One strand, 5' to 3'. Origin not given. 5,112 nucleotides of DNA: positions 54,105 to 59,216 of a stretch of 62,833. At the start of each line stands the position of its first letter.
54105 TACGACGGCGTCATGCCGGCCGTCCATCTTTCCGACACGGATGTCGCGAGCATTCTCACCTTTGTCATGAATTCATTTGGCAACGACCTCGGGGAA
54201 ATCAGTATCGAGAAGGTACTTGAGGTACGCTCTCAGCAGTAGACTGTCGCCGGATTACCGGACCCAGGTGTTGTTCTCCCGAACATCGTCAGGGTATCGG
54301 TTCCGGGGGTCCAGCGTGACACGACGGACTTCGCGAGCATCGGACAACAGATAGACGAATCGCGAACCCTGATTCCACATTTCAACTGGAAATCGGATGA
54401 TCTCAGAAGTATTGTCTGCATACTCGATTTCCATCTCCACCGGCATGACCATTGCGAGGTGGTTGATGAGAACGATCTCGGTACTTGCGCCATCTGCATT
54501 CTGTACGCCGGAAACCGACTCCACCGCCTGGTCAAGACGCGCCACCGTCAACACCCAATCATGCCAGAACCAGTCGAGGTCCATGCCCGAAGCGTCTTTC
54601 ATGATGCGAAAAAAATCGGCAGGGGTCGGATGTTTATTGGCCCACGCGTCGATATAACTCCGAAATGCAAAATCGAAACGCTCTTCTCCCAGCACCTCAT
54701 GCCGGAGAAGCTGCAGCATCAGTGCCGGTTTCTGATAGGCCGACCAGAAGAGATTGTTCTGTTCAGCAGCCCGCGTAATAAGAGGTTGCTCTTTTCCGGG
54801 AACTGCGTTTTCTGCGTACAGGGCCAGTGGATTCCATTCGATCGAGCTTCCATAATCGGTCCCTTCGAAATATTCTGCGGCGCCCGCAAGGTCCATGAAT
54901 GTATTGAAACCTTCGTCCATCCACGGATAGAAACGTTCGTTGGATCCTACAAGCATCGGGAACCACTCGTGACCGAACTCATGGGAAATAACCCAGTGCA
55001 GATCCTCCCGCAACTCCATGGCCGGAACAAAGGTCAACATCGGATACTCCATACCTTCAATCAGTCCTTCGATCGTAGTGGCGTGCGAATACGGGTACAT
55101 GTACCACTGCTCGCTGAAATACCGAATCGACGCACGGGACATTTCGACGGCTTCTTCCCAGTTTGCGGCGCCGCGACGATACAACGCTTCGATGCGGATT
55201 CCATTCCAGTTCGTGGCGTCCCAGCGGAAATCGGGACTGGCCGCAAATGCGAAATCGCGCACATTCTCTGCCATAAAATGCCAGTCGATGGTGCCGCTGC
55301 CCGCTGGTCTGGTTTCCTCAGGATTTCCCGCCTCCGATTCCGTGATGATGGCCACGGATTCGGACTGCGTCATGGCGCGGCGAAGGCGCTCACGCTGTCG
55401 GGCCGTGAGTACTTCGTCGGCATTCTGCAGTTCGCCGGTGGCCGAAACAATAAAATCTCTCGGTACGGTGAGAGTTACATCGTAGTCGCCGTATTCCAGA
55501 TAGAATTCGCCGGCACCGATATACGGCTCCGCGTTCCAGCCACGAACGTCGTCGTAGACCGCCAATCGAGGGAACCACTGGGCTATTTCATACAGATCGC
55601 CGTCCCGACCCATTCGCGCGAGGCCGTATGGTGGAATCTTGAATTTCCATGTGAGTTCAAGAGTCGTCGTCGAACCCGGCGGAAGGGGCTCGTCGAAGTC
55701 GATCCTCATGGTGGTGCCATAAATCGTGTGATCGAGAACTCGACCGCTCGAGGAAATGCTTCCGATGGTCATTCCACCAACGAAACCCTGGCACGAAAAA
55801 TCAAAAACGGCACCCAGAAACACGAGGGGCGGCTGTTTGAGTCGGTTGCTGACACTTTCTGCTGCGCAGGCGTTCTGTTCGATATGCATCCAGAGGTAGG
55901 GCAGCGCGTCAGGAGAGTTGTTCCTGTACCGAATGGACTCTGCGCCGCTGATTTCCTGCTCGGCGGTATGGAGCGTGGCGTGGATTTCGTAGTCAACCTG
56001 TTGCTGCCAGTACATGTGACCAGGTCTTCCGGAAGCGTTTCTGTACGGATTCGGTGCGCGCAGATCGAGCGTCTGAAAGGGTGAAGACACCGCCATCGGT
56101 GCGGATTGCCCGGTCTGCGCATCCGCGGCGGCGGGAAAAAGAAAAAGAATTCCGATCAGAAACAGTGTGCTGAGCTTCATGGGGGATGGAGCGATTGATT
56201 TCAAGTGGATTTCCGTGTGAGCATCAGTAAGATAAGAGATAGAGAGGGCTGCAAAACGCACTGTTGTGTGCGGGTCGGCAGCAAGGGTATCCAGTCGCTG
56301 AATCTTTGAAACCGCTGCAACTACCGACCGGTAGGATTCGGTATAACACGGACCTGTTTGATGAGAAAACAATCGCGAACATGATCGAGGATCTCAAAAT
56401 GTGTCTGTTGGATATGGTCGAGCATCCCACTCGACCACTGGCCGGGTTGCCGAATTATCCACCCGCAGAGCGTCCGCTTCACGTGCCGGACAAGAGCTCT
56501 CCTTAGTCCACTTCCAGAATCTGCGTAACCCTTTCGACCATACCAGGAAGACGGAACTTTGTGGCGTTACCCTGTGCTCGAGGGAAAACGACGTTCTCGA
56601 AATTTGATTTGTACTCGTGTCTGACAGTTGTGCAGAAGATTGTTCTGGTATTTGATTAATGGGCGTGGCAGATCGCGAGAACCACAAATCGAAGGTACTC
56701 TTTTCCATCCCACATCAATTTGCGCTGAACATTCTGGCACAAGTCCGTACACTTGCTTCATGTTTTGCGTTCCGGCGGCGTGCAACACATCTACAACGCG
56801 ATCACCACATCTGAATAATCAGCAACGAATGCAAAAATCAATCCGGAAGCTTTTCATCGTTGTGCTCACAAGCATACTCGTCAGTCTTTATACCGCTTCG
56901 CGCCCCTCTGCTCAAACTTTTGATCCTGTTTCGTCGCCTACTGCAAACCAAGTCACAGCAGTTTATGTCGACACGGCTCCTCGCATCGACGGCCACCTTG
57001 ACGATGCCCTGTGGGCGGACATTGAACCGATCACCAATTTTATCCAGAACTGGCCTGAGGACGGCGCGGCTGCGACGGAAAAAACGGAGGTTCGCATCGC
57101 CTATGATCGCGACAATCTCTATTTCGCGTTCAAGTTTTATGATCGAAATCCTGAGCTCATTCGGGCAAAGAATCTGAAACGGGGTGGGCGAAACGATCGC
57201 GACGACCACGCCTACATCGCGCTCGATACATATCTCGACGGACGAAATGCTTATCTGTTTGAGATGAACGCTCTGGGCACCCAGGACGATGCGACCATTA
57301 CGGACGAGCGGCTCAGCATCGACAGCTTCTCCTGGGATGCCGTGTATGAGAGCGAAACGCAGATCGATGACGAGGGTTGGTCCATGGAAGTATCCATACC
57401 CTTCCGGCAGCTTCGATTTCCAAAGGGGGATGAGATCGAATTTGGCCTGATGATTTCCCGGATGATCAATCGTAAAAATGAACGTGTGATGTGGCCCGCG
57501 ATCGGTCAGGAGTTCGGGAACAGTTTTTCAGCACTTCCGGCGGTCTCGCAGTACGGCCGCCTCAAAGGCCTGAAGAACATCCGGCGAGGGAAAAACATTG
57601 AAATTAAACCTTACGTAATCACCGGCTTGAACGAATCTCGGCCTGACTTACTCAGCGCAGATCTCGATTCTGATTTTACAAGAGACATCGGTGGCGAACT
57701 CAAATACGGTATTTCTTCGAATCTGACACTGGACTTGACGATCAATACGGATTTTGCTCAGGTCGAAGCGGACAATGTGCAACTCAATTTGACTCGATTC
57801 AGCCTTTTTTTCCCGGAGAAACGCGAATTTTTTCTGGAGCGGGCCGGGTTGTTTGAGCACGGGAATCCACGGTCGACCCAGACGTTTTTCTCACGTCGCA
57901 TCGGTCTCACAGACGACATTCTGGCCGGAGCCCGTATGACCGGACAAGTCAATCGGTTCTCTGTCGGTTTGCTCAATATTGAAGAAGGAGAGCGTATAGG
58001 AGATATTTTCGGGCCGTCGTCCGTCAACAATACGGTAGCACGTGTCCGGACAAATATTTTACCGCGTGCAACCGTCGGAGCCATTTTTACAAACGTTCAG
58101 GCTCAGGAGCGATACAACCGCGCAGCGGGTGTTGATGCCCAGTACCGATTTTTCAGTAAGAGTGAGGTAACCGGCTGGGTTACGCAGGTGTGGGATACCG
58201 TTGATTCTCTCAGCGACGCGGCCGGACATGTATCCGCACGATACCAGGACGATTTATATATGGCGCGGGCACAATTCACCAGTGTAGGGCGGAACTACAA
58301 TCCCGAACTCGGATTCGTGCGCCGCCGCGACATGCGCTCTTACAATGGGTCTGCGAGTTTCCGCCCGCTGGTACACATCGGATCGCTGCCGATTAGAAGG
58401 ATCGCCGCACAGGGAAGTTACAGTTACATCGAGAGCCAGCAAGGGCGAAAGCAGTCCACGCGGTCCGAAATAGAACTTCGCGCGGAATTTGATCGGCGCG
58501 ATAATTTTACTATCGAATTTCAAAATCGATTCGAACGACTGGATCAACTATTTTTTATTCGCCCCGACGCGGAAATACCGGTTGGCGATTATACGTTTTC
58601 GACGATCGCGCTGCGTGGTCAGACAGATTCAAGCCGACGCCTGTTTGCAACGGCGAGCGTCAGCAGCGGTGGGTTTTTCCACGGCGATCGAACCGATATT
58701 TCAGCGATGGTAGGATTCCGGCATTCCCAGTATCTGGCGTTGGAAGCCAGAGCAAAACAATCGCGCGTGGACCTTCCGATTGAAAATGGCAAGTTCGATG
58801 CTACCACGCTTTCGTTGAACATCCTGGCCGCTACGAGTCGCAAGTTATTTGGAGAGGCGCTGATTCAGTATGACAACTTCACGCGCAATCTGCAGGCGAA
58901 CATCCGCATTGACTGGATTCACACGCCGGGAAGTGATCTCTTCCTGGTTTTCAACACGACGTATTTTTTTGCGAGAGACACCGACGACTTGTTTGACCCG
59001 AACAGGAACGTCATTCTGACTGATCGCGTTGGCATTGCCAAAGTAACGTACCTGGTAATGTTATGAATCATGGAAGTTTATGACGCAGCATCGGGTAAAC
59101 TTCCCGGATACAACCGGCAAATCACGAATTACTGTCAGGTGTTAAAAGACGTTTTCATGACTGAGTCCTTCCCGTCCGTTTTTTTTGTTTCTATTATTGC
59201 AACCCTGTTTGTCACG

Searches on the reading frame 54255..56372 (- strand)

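Call 22: search_protein_families(library=pfam, proteins=[window:54255-56372:-], max_evalue=0.001)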
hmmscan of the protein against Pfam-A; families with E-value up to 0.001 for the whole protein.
window:54255-56372:- (705 aa): 1 family
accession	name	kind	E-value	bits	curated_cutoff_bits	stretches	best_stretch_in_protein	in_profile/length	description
PF01433.26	Peptidase_M1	-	6.5e-17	62.3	27.7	1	453-606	62-218/218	Peptidase family M1 domain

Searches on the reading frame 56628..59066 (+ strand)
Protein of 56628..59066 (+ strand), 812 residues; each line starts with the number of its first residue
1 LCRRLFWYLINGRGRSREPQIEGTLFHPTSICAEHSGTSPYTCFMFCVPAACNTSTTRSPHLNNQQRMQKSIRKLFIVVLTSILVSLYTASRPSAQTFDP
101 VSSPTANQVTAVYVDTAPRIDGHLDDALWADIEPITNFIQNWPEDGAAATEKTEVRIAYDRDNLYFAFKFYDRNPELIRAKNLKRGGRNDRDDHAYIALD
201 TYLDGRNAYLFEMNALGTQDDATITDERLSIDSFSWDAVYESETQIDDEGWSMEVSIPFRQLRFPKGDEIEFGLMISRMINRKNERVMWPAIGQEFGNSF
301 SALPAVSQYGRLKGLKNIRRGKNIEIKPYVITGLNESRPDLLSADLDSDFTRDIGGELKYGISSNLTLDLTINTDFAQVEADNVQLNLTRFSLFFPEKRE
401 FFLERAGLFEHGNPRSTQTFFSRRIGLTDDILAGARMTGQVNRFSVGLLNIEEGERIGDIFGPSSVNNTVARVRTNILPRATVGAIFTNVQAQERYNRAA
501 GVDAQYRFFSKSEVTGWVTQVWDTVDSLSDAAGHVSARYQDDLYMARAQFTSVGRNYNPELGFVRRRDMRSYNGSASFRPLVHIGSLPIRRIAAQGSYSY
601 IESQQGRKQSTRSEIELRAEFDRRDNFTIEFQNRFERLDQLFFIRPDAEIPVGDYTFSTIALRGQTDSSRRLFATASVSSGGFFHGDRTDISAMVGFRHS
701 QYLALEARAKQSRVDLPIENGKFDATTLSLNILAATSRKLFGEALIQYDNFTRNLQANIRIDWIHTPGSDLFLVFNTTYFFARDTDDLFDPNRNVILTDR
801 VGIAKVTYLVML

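Call 22: search_protein_families(library=pfam, proteins=[window:56628-59066:+], max_evalue=0.001)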
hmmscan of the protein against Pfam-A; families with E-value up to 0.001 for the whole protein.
window:56628-59066:+ (812 aa): 2 families
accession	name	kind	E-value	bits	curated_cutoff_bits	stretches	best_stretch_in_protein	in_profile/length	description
PF19313.5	DUF5916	-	3.4e-24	86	22.6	1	326-428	7-97/572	Domain of unknown function (DUF5916)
PF06452.16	CBM9_1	-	2.4e-07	31.3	23.4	1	120-295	1-166/185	Carbohydrate family 9 binding domain-like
